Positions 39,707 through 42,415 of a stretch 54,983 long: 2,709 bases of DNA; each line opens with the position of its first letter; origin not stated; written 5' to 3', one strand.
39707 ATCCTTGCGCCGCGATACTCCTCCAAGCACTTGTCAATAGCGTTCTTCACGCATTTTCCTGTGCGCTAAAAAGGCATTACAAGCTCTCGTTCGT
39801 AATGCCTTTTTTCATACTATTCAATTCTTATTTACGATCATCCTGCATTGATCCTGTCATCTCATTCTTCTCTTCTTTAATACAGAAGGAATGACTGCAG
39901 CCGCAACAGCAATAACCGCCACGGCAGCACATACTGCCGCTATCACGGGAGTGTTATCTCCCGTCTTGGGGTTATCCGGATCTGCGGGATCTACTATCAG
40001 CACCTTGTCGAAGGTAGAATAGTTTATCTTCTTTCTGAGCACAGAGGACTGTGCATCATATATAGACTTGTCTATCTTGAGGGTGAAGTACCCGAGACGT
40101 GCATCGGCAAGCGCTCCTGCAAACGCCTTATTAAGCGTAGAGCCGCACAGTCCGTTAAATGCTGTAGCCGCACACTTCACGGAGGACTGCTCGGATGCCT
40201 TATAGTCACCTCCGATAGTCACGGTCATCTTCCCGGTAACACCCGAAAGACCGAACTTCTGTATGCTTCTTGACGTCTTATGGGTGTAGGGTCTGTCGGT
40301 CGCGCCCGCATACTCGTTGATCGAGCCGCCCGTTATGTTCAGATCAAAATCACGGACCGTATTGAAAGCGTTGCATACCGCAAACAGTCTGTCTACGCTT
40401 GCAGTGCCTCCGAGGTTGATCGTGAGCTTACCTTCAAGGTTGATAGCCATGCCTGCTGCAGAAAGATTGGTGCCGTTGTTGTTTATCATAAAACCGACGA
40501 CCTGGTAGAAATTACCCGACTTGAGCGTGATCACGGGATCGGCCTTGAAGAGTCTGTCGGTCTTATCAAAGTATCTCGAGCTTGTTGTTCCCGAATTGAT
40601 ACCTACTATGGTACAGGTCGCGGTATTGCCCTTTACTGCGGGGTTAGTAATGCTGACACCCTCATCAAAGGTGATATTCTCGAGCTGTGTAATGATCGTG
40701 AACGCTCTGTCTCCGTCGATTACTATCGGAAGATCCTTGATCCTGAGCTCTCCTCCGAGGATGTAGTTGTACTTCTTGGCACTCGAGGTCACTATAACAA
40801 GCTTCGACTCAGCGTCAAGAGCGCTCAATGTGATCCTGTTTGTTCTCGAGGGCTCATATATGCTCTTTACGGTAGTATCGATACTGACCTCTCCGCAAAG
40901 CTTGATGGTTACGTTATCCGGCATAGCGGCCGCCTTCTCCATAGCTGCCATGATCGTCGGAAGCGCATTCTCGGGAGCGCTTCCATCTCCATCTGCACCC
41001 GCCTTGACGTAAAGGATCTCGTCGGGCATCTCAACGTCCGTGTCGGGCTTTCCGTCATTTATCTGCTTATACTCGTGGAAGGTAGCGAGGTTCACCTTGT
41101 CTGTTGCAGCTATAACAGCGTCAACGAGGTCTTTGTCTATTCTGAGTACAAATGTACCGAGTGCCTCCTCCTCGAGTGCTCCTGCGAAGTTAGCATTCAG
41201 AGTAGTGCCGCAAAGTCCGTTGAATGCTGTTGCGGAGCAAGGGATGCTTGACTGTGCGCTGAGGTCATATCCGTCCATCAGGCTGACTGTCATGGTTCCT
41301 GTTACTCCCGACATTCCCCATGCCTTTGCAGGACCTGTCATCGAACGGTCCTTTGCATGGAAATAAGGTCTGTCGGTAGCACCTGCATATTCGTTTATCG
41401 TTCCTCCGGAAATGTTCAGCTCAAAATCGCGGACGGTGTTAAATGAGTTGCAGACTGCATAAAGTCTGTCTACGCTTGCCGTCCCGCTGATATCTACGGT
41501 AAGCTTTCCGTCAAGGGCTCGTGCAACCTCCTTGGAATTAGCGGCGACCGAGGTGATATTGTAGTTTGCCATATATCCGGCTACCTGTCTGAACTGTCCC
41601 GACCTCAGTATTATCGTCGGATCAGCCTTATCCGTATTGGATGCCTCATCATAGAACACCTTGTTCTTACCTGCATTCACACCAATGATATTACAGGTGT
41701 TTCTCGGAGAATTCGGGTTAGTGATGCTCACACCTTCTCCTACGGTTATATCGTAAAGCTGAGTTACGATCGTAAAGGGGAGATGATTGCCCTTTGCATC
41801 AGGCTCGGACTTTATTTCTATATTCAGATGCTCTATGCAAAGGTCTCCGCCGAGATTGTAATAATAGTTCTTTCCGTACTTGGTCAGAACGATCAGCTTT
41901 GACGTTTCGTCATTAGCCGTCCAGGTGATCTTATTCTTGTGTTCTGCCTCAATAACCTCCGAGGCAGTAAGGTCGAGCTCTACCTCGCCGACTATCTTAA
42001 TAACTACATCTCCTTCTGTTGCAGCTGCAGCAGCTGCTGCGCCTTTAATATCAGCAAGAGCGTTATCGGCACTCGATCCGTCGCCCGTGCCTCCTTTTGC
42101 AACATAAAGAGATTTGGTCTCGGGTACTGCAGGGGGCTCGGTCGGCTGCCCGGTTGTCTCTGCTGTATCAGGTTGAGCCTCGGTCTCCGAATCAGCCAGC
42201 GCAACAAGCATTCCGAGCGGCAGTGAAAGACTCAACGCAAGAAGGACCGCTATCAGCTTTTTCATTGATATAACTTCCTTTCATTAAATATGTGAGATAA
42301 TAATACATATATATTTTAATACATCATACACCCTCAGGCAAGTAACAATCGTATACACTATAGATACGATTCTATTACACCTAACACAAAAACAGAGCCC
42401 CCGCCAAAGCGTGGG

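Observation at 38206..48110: Cluster of paralogous, multi-module, C-terminally membrane-anchored beta-solenoid-like surface proteins (1, 2 and 3 modules) with a GH43 domain and an orphan SBP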

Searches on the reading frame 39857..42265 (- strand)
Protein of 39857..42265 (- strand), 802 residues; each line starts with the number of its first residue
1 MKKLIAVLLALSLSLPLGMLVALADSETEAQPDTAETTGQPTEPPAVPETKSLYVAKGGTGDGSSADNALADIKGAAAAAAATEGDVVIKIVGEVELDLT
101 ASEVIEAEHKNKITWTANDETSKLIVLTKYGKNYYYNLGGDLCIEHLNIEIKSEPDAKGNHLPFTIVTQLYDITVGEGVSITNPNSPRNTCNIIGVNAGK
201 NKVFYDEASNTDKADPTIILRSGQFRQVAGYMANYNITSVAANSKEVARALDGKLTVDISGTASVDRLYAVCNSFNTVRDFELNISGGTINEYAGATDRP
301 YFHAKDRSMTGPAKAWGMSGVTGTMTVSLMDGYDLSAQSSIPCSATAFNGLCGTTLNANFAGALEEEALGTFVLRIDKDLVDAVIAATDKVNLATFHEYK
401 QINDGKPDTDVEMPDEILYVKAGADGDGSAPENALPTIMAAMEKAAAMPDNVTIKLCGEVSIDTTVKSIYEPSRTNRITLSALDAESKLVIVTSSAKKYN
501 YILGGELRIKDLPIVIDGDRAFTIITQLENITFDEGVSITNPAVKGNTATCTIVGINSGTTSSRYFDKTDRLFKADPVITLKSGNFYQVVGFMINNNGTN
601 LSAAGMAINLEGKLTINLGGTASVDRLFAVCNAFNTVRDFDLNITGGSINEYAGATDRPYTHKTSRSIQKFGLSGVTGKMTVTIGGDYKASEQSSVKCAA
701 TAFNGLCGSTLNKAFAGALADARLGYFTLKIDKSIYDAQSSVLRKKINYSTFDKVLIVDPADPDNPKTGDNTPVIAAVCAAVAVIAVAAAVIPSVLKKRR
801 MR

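Call 3: search_protein_families(library=pfam, proteins=[window:39857-42265:-], max_evalue=1)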
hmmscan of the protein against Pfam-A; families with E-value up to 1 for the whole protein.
window:39857-42265:- (802 aa): 0 families

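Call 6: search_protein_families(library=ncbifam, proteins=[window:39857-42265:-], max_evalue=0.1)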
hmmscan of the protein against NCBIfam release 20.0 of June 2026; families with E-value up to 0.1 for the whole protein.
window:39857-42265:- (802 aa): 1 family
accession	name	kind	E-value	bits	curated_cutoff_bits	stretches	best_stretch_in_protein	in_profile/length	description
NF033846.1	Rumino_NPXTG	domain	0.014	15.6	23.5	1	765-792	1-25/30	NPXTG-anchored protein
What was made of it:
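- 39860..39973 (-): P2 C-terminal sortase-type sorting signal (aa 765-802). NF033846 Rumino_NPXTG, 15.6 bits, below the cut-off of 23.5 (call 6).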

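Call 41: list_cluster_members(proteins=[P0297, window:39857-42265:-, window:42456-43976:-])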
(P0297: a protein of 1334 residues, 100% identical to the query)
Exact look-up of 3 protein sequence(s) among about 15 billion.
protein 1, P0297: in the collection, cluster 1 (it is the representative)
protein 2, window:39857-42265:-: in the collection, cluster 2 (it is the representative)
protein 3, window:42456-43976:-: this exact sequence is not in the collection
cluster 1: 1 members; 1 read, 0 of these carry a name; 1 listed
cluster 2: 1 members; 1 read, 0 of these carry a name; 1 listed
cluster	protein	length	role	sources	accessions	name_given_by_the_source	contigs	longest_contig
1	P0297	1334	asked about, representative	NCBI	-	-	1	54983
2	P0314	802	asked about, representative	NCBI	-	-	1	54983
